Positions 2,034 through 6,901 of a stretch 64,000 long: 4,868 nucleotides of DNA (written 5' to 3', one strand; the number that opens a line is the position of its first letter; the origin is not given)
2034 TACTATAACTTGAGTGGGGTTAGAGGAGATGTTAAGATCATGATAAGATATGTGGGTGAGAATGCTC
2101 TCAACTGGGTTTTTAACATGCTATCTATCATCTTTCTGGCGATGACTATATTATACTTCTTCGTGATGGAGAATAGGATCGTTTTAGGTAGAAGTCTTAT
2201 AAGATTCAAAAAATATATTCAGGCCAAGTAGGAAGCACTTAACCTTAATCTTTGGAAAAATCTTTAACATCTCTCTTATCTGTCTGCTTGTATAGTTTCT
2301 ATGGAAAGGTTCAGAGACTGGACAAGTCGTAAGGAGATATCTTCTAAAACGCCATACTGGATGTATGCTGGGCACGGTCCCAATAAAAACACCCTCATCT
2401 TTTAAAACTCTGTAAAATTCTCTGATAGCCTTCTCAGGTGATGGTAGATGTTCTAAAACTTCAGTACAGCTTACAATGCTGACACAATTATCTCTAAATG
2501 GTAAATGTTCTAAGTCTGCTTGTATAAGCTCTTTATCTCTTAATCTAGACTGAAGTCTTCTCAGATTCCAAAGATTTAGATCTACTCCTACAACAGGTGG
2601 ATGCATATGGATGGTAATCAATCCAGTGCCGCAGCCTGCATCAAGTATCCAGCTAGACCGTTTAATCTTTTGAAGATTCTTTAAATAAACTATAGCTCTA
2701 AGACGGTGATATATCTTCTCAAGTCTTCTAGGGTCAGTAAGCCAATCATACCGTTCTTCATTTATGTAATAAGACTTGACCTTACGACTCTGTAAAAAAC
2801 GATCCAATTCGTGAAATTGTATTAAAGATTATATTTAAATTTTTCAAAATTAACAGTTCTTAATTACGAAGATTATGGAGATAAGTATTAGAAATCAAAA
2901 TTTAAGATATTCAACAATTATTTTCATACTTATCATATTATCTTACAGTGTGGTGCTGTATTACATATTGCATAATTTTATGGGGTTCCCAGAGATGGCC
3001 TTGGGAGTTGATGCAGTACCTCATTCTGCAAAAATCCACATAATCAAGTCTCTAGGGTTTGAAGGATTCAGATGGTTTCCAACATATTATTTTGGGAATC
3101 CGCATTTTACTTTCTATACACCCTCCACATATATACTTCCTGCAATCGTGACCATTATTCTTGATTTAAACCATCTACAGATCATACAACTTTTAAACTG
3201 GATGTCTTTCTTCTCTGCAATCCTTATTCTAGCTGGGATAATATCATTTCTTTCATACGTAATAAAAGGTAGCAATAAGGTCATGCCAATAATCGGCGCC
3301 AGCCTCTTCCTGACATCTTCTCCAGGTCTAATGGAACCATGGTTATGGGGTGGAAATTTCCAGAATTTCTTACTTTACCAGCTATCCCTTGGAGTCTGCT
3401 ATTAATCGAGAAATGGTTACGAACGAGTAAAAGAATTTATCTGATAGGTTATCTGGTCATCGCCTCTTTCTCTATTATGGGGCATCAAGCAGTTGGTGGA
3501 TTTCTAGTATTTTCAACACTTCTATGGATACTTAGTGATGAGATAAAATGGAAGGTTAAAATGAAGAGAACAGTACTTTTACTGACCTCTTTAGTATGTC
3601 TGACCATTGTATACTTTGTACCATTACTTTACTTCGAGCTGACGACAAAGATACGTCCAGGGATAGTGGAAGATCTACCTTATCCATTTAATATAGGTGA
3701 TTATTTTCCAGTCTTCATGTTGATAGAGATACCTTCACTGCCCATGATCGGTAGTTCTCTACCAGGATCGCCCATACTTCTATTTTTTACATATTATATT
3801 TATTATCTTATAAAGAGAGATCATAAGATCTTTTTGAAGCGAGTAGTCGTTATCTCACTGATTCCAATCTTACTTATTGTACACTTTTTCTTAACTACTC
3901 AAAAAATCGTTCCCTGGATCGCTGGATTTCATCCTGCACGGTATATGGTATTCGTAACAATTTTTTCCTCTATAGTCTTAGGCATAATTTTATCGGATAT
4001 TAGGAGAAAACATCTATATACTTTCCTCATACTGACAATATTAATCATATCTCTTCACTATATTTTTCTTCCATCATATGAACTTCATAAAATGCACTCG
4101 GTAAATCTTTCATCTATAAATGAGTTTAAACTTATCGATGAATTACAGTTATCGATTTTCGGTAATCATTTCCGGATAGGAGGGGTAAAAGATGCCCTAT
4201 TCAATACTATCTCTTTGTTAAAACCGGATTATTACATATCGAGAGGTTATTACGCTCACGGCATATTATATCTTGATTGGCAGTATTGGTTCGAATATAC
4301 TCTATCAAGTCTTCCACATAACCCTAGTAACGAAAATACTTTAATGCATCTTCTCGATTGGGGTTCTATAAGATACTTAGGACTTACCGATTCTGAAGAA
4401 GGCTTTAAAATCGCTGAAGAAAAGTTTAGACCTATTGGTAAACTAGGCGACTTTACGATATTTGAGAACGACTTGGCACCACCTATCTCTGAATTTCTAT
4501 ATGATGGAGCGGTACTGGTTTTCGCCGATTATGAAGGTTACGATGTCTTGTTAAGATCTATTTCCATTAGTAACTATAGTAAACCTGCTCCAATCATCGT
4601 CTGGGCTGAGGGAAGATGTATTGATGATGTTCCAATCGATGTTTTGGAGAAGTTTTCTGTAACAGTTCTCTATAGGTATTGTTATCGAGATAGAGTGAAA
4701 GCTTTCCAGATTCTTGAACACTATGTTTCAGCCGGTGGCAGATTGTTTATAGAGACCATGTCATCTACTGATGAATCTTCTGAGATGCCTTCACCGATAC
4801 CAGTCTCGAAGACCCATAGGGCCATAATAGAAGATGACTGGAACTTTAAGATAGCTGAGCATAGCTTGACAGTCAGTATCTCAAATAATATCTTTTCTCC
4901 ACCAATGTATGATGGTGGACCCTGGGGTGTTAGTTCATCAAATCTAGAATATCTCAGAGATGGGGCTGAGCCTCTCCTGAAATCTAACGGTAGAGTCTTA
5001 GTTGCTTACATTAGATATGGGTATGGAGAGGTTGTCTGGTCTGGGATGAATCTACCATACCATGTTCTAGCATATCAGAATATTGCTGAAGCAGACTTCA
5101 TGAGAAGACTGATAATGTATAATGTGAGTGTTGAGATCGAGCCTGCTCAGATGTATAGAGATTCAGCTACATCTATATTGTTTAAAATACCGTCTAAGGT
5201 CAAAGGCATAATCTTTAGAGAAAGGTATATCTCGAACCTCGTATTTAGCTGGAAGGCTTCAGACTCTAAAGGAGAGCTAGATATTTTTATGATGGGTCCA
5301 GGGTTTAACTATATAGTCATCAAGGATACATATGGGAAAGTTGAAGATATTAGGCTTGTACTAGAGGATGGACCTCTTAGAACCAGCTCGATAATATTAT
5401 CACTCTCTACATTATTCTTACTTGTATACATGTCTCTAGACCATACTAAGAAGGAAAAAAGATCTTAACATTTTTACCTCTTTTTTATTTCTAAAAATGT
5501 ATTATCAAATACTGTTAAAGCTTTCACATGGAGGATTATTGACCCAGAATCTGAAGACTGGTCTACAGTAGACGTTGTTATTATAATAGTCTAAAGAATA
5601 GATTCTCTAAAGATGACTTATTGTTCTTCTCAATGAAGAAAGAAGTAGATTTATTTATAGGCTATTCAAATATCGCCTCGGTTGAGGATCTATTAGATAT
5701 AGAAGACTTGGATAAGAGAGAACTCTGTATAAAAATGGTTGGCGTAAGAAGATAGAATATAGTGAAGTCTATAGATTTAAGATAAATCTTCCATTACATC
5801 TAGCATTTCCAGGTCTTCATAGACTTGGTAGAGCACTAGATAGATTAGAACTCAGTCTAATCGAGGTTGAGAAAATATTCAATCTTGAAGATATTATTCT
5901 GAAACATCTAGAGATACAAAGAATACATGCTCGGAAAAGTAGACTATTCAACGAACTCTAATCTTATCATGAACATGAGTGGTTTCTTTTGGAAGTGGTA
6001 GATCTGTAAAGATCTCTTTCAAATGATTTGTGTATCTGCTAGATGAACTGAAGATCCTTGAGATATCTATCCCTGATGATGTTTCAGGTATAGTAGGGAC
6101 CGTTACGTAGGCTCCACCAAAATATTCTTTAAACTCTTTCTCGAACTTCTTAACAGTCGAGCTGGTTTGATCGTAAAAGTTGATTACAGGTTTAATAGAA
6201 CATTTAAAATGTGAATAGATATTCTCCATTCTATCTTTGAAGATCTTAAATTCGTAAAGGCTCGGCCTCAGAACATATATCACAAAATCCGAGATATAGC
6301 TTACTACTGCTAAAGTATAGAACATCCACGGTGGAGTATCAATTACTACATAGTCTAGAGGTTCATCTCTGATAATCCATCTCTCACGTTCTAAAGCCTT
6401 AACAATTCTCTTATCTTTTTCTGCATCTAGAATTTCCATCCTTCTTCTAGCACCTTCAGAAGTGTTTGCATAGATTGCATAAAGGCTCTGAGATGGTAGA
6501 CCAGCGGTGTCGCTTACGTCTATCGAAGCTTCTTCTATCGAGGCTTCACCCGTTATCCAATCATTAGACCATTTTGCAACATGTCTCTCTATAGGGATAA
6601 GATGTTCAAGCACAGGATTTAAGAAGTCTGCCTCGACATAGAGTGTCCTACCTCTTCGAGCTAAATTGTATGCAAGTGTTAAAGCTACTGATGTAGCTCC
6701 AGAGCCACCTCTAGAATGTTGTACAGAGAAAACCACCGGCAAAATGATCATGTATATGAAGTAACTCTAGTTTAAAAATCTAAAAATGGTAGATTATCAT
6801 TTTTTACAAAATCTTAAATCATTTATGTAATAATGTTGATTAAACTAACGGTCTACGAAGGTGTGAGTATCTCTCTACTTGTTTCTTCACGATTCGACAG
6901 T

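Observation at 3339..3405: Two overlapping ORFs of a large membrane protein joined at a perfect -1 frameshift heptamer A_AAT_TTC (3354..3360)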

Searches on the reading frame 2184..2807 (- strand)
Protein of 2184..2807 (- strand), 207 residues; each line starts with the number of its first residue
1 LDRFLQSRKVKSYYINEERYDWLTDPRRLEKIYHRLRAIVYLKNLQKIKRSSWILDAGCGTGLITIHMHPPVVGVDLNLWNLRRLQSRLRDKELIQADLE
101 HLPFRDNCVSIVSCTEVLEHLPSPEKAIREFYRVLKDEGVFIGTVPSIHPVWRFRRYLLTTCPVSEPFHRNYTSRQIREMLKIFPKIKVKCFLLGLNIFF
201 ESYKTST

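Call 5: search_protein_families(library=pfam, max_evalue=1, proteins=[window:2184-2807:-])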
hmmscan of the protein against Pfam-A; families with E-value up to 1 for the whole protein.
window:2184-2807:- (207 aa): 11 families
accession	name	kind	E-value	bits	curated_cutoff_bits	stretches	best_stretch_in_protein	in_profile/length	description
PF08241.18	Methyltransf_11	-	7.4e-22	78.2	21.2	1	55-142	1-94/95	Methyltransferase domain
PF13649.12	Methyltransf_25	-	1.3e-16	61.4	27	1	54-139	1-97/97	Methyltransferase domain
PF13489.12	Methyltransf_23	-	1.3e-15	57.9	27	1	34-181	7-154/164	Methyltransferase domain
PF13847.12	Methyltransf_31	-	5.7e-13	49.2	27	1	53-145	6-111/145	Methyltransferase domain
PF08242.18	Methyltransf_12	-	1.7e-10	41.9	30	1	55-141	1-98/98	Methyltransferase domain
PF01209.24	Ubie_methyltran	-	1.1e-07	31.8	20.1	1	34-141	32-149/233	ubiE/COQ5 methyltransferase family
PF05148.21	Methyltransf_8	-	0.00034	21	27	1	41-141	63-154/219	Hypothetical methyltransferase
PF07021.18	MetW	-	0.027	14.6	21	1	45-162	8-125/193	Methionine biosynthesis protein MetW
PF05175.20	MTS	-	0.053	13.6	23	1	42-69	24-50/170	Methyltransferase small domain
PF21748.3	UPF0150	-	0.15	12.4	27.3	1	132-154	12-34/64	UPF0150-like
PF05219.18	DREV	-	0.18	11.4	26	1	50-142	94-185/265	DREV methyltransferase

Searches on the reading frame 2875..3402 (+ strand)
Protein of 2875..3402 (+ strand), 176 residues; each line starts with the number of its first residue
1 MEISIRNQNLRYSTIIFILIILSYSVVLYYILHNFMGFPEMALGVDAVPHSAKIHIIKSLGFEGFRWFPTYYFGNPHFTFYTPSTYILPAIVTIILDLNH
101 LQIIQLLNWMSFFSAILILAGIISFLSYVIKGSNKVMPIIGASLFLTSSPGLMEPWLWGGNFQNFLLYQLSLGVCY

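Call 36: list_cluster_members(proteins=[P0001, window:2875-3402:+])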
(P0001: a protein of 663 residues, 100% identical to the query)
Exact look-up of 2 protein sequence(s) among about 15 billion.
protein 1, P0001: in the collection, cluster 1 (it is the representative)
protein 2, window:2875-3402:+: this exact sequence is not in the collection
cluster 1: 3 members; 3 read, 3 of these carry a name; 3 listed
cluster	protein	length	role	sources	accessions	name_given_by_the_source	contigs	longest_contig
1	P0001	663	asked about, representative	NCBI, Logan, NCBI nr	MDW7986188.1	MAG: hypothetical protein RMI88_03090 [Nitrososphaerota archaeon] | hypothetical protein [Nitrososphaerota archaeon]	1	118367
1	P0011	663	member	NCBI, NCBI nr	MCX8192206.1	MAG: hypothetical protein N3G77_00125 [Nitrososphaeria archaeon] | hypothetical protein [Nitrososphaeria archaeon]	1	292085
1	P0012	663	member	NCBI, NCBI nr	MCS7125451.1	MAG: hypothetical protein NZ929_00850 [Aigarchaeota archaeon] | hypothetical protein [Aigarchaeota archaeon]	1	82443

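Call 39: find_encoding_contigs(protein=P0011, flank=2000, max_places=5)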
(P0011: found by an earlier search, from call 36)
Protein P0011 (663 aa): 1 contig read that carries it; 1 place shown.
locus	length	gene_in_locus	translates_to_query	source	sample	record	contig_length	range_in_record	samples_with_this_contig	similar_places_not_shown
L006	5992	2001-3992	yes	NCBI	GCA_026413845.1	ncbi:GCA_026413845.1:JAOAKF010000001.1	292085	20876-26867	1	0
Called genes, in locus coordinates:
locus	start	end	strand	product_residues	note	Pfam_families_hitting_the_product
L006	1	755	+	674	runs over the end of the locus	-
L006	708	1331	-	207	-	PF01209:Ubie_methyltran, PF13489:Methyltransf_23, PF13847:Methyltransf_31, PF08241:Methyltransf_11, PF08242:Methyltransf_12, PF13649:Methyltransf_25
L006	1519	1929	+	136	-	-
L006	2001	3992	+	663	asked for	-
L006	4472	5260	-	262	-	PF13614:AAA_31 (weak)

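Call 40: find_encoding_contigs(protein=P0012, flank=2000, max_places=5)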
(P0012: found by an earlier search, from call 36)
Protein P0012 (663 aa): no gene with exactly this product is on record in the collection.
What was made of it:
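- Tried and rejected: It could not be located on a contig (call 40).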

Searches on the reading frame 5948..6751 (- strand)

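Call 5: search_protein_families(library=pfam, max_evalue=1, proteins=[window:5948-6751:-])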
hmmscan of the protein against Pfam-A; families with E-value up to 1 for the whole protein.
window:5948-6751:- (267 aa): 4 families
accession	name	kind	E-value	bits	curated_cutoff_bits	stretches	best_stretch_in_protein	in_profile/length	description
PF13614.12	AAA_31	-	1e-07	32.5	27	1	7-169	3-155/177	AAA domain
PF10609.15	ParA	-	0.00043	20.2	27.1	1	8-141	6-121/246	NUBPL iron-transfer P-loop NTPase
PF02374.21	ArsA_ATPase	-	0.019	14.6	24.3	1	127-255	120-248/305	Anion-transporting ATPase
PF01656.29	CbiA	-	0.093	13.1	25.4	1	10-109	3-54/125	CobQ/CobB/MinD/ParA nucleotide binding domain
